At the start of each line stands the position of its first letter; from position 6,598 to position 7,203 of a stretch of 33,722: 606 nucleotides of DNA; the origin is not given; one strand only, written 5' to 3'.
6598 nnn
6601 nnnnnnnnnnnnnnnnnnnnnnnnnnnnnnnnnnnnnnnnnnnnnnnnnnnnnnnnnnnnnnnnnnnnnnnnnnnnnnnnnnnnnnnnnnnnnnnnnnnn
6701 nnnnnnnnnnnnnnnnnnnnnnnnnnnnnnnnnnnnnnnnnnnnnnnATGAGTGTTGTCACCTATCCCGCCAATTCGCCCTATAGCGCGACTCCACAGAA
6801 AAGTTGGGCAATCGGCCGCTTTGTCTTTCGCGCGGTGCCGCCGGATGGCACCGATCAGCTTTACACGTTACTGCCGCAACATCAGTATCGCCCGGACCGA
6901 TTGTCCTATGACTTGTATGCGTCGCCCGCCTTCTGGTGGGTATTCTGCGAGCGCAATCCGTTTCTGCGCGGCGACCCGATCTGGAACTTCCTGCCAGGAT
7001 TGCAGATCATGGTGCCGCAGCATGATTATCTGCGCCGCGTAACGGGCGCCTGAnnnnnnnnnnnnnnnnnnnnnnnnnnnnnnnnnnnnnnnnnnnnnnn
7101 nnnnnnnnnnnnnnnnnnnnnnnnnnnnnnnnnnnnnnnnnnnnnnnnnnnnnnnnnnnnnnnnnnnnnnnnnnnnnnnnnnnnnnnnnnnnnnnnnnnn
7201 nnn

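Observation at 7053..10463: A second SLT-domain structural protein inserted between gp53 and gp5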

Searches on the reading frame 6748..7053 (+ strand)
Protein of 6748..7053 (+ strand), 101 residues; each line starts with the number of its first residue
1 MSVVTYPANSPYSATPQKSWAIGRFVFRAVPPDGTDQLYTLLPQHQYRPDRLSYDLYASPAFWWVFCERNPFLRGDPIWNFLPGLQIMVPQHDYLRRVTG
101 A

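Call 7: search_protein_families(library=pfam, proteins=[window:6748-7053:+], max_evalue=0.01)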
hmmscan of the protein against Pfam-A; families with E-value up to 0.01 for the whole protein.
window:6748-7053:+ (101 aa): 0 families

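Call 8: search_protein_families(library=phrogs, proteins=[window:6748-7053:+], max_evalue=0.01)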
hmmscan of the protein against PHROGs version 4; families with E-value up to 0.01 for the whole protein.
window:6748-7053:+ (101 aa): 1 family
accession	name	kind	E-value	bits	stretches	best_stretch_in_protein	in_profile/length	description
phrog_7145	-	tail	2.7e-19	70.3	1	5-98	7-100/108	baseplate wedge subunit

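Call 58: search_solved_structures(query=window:6748-7050:+, max_evalue=10, show_alignments=1)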
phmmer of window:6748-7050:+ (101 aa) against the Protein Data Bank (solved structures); distinct sequences matched with E-value up to 10: 2.
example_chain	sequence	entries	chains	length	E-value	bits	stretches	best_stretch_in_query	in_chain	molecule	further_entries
9ay5_S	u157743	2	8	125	0.032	17.9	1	36-67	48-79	Gp26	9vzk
1xm7_A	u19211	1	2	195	0.61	13.7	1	56-93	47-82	hypothetical protein aq_1665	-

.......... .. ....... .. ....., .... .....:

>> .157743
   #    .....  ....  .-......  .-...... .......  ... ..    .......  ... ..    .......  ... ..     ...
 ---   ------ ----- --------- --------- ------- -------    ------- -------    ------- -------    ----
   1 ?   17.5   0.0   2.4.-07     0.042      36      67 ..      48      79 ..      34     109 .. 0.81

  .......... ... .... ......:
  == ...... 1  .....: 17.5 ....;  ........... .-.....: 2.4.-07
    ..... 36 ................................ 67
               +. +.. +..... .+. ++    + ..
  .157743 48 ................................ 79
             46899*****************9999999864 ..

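Call 59: search_protein_families(library=pfam, proteins=[window:6748-7050:+], max_evalue=1)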
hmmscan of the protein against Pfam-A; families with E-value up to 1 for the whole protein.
window:6748-7050:+ (101 aa): 1 family
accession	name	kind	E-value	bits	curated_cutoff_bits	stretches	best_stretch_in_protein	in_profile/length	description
PF11246.14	Phage_gp53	-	0.078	13.1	21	1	44-71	51-78/200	Base plate wedge protein 53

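Call 74: search_protein_families(library=ncbifam, proteins=[window:6748-7050:+], max_evalue=0.1)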
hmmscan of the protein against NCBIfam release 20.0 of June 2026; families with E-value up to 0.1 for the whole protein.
window:6748-7050:+ (101 aa): 0 families
